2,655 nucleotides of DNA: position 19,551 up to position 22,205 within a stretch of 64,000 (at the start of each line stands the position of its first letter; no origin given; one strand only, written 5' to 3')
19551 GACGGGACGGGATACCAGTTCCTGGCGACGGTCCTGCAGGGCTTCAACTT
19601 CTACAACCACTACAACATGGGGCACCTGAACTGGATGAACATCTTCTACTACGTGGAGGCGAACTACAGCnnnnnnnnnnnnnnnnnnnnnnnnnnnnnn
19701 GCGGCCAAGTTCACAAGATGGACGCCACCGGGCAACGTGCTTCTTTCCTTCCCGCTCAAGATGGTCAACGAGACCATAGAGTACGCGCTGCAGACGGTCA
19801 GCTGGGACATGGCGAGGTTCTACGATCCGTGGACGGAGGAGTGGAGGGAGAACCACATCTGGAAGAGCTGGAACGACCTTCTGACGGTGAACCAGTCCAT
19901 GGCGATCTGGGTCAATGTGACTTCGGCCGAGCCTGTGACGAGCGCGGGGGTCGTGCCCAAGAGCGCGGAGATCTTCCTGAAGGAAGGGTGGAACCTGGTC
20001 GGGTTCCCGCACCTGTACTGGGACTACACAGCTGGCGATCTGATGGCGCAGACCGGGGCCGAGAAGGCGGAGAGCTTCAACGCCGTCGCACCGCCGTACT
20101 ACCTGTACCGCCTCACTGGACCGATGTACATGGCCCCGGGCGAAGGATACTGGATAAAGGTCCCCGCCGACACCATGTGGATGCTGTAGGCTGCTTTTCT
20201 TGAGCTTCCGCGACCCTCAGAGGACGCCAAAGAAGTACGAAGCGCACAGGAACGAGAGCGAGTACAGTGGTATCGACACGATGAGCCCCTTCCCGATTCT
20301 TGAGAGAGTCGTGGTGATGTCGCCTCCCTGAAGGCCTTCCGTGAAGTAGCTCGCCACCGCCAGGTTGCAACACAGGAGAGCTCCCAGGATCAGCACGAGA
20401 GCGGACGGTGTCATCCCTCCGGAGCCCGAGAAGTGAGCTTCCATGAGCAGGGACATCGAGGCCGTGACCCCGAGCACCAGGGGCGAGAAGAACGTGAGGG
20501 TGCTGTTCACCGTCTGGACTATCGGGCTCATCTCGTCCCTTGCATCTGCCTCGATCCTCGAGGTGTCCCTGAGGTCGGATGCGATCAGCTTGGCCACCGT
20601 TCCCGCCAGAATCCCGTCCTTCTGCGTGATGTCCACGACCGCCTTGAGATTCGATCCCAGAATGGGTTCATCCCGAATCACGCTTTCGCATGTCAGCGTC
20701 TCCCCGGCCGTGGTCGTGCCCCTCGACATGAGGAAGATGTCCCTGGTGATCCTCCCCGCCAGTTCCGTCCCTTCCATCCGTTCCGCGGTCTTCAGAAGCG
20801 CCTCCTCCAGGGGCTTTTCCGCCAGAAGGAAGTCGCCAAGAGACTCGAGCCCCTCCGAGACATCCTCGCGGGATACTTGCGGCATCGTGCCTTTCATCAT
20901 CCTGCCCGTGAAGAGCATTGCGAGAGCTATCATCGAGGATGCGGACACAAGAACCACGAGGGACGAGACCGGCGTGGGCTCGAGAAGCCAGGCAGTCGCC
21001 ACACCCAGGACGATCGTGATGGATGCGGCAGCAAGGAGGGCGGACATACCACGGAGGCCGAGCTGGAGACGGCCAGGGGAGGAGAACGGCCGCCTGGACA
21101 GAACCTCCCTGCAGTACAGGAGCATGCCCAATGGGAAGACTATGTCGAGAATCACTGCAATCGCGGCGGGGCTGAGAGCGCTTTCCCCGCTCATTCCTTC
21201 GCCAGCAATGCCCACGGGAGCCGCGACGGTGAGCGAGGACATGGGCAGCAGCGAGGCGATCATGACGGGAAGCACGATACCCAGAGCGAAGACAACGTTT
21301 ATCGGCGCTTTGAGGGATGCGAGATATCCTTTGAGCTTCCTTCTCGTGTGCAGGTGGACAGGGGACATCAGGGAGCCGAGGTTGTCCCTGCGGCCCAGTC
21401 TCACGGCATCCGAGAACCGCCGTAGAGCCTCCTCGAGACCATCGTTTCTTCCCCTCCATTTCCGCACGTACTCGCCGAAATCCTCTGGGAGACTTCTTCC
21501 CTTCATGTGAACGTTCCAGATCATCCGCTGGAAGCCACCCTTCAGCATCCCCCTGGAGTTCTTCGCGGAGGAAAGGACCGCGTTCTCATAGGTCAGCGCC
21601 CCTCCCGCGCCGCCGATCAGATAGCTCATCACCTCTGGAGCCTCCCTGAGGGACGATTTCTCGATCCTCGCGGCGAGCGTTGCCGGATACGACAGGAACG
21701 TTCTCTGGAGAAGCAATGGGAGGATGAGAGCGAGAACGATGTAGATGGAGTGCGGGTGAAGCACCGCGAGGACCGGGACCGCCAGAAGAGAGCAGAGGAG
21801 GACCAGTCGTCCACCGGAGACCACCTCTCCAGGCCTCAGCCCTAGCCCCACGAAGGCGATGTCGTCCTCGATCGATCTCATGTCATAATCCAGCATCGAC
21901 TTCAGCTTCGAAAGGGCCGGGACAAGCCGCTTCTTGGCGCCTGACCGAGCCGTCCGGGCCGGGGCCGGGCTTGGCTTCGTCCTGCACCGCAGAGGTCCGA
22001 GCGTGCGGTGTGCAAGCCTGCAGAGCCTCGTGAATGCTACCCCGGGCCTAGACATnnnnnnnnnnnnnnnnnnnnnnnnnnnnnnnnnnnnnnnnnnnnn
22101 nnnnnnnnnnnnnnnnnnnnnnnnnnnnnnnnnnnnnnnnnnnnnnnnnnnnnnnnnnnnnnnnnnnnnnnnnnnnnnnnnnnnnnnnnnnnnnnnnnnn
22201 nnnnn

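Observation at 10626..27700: Two giant S8 subtilases placed convergently against a type-IV-filament assembly module: a candidate archaeal T2SS-like secretion or surface-display locus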

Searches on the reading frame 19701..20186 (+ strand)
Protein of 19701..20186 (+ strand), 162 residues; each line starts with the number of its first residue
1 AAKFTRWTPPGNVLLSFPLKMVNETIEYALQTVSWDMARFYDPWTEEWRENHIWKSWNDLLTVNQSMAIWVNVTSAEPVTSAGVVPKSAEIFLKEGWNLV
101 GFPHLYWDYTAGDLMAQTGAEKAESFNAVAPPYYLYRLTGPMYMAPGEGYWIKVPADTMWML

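Call 32: find_homologous_proteins(query=window:19701-20186:+, max_evalue=0.001)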
Query seq(162 aa) (162 aa): 4 proteins with E <= 0.001 among 14 candidates.
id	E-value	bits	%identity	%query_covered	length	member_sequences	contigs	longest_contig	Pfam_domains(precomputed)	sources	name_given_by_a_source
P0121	8.7e-39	151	80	49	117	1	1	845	-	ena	-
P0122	1.1e-28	118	43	100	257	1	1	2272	-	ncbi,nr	ncbi:MAG: hypothetical protein KAU99_05740, partial [Thermoplasmata archaeon]|nr:hypothetical protei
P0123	8.5e-24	102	40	92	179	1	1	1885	-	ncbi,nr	ncbi:MAG: hypothetical protein KAX31_04505, partial [Thermoplasmata archaeon]|nr:hypothetical protei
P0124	3.9e-19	87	36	92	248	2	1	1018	-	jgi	jgi:hypothetical protein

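Call 37: find_related_loci(query=A3, collection=metagenome_contigs, flank=10000)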
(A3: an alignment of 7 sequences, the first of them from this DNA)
Query A3 (162 aa) in metagenome_contigs; peptide patterns used: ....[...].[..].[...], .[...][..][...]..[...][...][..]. (x = any residue, [..] = any of these).
256 stretches matched a pattern; 106 encode a relative of the query (tblastn E <= 1e-3); the best 80 are kept; 80 distinct loci.
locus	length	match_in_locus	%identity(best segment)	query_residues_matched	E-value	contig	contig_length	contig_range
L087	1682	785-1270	41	1-162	5e-34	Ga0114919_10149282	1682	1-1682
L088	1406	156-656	38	2-162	8e-31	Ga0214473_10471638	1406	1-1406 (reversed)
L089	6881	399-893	35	1-162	4e-30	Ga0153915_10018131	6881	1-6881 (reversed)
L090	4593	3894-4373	38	1-162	1e-28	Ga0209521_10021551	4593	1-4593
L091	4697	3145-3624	38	1-162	2e-28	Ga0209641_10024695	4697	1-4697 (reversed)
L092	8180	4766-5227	37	11-162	8e-27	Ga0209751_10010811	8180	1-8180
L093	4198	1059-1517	35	14-162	2e-26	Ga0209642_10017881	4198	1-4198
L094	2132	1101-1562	37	14-162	3e-26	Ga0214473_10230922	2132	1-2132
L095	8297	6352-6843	36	1-160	3e-26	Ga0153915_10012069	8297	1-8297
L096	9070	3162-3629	33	11-162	3e-26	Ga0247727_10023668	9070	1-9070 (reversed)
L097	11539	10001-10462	34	14-162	2e-25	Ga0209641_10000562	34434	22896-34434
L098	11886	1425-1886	34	14-162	2e-25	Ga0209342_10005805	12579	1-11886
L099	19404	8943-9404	34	14-162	2e-25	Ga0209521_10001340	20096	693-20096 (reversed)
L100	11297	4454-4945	37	1-160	2e-25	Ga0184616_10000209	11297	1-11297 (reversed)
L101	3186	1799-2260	35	14-162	3e-25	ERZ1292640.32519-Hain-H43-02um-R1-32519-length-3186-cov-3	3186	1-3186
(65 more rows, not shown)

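Call 55: predict_structure(alignment_id=A4)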
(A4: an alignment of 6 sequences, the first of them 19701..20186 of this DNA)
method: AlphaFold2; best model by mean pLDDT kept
length: 162 residues; sequences in the alignment: 6
mean_pLDDT: 78.4   pTM: 0.60
mean pLDDT of the five models: 78.4, 77.5, 77.0, 74.1, 73.5
residues with pLDDT >= 90: 16; 70-90: 108; 50-70: 37; < 50: 1
segments of 3 or more residues with pLDDT < 50: none
pLDDT, mean of each block of 10 residues (from residue 1): 79 73 76 88 76 74 70 88 71 82 71 89 77 73 79 87 71
secondary structure, 60 per line:
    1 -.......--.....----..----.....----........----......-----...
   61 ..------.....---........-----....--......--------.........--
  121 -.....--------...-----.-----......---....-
elements in order: E2-8 E11-15 H26-30 E35-42 E47-52 H58-62 E69-73 E77-84 E90-93 E96-101 H111-118 E122-126 E135-137 E149-154 E158-161

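Call 57: search_protein_representatives(alignment_id=A4)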
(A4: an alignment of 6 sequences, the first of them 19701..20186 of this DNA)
Query: 6 sequences, 176 profile positions. Proteins with E-value up to 0.001 (for the whole library): 11523; up to 1e-10: 5084; up to 1e-30: 888. The best 150 are listed.
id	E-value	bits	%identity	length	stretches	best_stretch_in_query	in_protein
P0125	7.1e-81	286.5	-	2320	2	7-175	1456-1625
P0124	3.5e-70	251.7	-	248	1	2-176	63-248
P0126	9.8e-70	250.2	-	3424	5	14-170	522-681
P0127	9.8e-68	243.7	-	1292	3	57-176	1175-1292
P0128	1.3e-66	240.1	-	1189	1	9-174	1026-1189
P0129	6.8e-66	237.7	-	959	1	7-176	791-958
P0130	1.6e-64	233.2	-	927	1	7-176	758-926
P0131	4.0e-64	232.0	-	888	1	7-176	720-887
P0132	1.2e-63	230.4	-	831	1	7-175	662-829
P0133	1.2e-63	230.3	-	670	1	7-176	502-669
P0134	1.3e-63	230.2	-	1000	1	7-175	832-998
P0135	1.9e-63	229.8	-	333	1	2-176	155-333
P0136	2.2e-63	229.5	-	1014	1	7-176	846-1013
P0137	2.6e-63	229.3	-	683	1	2-176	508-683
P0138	3.5e-63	228.9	-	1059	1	9-174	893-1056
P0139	5.8e-63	228.2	-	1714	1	5-176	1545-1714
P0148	5.5e-62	225.0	-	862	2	12-174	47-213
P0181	8.5e-59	214.6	-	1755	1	12-176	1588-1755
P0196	1.4e-57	210.6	-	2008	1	13-174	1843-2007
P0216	1.2e-56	207.6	-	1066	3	13-174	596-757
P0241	1.1e-55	204.5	-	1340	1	2-176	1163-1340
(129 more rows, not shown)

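Call 60: search_protein_families(library=pfam, alignment_id=A5, max_evalue=0.001)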
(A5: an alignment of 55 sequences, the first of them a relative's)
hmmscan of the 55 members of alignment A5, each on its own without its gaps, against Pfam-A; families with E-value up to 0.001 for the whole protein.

A. member 1, P0128 (1189 aa): 2 families
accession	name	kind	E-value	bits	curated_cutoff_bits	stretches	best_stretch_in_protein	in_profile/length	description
PF00082.27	Peptidase_S8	-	1.1e-27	97.6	21.8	1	248-585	2-288/288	Subtilase family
PF16656.11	Pur_ac_phosph_N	-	3e-07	31.4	30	1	841-908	6-83/93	Purple acid Phosphatase, N-terminal domain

B. families by the number of members that match (of 55 scanned): 52 families (the first 25 are shown)
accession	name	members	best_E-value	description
PF05048.19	NosD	27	2.2e-89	Periplasmic copper-binding protein (NosD)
PF13229.12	Beta_helix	26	7.5e-71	Right handed beta helix region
PF07705.17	CARDB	7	9.9e-34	CARDB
PF15892.11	BNR_4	7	1.1e-12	BNR repeat-containing family member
PF13088.12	BNR_2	6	3.5e-16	BNR repeat-like domain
PF02012.26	BNR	4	3.8e-08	BNR/Asp-box repeat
PF00082.27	Peptidase_S8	3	6.6e-68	Subtilase family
PF00041.27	fn3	2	6e-20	Fibronectin type III domain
PF13205.12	Big_5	2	4.2e-16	Bacterial Ig-like domain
PF00932.25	LTD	2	1.3e-08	Lamin Tail Domain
PF02369.22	Big_1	2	3.2e-07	Bacterial Ig-like domain (group 1)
PF02368.24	Big_2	2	1.4e-06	Bacterial Ig-like domain (group 2)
PF23911.1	DUF7253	2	1.3e-05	Domain of unknown function (DUF7253)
PF01095.25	Pectinesterase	2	0.00069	Pectinesterase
PF13360.13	PQQ_2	1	5.6e-41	Outer membrane protein assembly factor BamB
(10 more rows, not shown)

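Call 69: list_cluster_members(proteins=[P0125, P0126, P0127, P0129, P0139, P0148, P0181, P0196, P0216, P0241])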
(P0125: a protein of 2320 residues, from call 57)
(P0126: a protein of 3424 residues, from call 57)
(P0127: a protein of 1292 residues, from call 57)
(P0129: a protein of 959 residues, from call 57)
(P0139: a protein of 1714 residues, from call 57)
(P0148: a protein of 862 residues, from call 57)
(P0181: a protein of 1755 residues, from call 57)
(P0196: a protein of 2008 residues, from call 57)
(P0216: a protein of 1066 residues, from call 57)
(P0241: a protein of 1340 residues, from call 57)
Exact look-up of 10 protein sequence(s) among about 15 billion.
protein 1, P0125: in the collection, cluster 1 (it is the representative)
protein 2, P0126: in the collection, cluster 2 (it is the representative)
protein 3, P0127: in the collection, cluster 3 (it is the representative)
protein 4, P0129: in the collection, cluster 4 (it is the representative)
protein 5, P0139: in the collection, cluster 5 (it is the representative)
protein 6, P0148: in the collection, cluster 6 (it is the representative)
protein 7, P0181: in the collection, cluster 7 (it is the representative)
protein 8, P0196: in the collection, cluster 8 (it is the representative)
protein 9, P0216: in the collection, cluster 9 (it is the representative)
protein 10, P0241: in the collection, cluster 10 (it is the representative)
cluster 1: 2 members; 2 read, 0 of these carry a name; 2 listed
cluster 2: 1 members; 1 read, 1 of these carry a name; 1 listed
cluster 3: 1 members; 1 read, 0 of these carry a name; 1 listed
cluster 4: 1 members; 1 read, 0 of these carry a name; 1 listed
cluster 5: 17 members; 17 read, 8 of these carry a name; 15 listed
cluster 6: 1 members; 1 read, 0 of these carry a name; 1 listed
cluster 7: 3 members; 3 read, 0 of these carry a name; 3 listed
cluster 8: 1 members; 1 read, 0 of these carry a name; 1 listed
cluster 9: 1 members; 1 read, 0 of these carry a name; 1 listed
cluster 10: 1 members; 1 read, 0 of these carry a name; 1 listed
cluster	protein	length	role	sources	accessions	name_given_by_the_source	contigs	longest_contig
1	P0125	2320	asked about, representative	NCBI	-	-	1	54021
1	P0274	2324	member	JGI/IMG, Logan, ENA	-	-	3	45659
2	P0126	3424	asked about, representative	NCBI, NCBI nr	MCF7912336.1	MAG: PKD domain-containing protein [Candidatus Cloacimonetes bacterium] | PKD domain-containing protein [Candidatus Cloacimonadota bacterium]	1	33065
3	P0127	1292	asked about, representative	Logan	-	-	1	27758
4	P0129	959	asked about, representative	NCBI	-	-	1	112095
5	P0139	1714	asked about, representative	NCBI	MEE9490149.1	MAG: S8 family serine peptidase [Thermoplasmata archaeon]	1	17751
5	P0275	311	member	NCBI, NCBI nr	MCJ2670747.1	MAG: S8 family serine peptidase, partial [Candidatus Thermoplasmatota archaeon] | S8 family serine peptidase [Candidatus Thermoplasmatota archaeon]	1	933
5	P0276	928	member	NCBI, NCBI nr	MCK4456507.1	MAG: hypothetical protein KAW39_02070, partial [Thermoplasmata archaeon] | hypothetical protein [Thermoplasmata archaeon]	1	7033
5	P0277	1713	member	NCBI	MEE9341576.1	MAG: S8 family serine peptidase [Thermoplasmata archaeon]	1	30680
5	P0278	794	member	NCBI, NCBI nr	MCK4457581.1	MAG: S8 family serine peptidase, partial [Thermoplasmata archaeon] | S8 family serine peptidase [Thermoplasmata archaeon]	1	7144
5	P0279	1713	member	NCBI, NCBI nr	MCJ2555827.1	MAG: S8 family serine peptidase [Candidatus Thermoplasmatota archaeon] | S8 family serine peptidase [Candidatus Thermoplasmatota archaeon]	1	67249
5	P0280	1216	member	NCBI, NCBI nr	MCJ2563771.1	MAG: S8 family serine peptidase, partial [Candidatus Thermoplasmatota archaeon] | S8 family serine peptidase [Candidatus Thermoplasmatota archaeon]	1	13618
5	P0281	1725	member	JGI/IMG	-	hypothetical protein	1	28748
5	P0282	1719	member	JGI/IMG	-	-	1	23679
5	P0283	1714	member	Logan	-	-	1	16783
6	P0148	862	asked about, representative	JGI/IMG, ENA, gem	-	-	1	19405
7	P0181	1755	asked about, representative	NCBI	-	-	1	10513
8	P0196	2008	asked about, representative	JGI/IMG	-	-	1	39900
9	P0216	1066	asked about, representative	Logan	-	-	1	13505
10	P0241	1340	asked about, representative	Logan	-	-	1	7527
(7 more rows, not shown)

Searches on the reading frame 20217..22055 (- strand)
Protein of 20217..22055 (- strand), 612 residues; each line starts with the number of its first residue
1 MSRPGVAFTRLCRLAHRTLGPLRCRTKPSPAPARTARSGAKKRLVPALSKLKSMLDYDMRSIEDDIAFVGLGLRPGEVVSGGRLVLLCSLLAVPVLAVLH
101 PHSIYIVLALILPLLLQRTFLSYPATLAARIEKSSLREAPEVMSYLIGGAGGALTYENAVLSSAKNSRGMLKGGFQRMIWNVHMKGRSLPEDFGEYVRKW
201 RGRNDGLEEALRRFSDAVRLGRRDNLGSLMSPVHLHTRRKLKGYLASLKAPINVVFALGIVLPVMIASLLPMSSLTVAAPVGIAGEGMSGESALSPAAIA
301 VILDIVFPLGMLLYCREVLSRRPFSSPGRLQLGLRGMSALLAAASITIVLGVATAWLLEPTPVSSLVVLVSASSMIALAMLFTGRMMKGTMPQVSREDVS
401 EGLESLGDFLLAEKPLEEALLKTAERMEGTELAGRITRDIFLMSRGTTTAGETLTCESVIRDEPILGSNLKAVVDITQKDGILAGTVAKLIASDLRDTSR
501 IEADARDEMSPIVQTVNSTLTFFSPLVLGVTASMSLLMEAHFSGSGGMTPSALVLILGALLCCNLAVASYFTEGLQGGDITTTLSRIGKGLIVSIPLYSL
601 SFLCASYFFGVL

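Call 4: search_protein_families(library=pfam, proteins=[window:20217-22055:-], max_evalue=0.01)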
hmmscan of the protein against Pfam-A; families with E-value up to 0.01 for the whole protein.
window:20217-22055:- (612 aa): 1 family
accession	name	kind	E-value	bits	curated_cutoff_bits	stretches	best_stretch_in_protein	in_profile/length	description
PF20176.3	DUF6541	-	0.0042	15.9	29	1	79-154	263-333/646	Family of unknown function (DUF6541)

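Call 6: search_protein_families(library=ncbifam, proteins=[window:20217-22055:-], max_evalue=0.1)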
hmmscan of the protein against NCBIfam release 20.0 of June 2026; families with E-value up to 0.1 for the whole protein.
window:20217-22055:- (612 aa): 1 family
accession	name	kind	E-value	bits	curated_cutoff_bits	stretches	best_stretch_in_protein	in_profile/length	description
NF008661.1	PRK11663.1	subfamily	0.073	12.1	564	0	246-279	315-348/439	MFS transporter family glucose-6-phosphate receptor UhpC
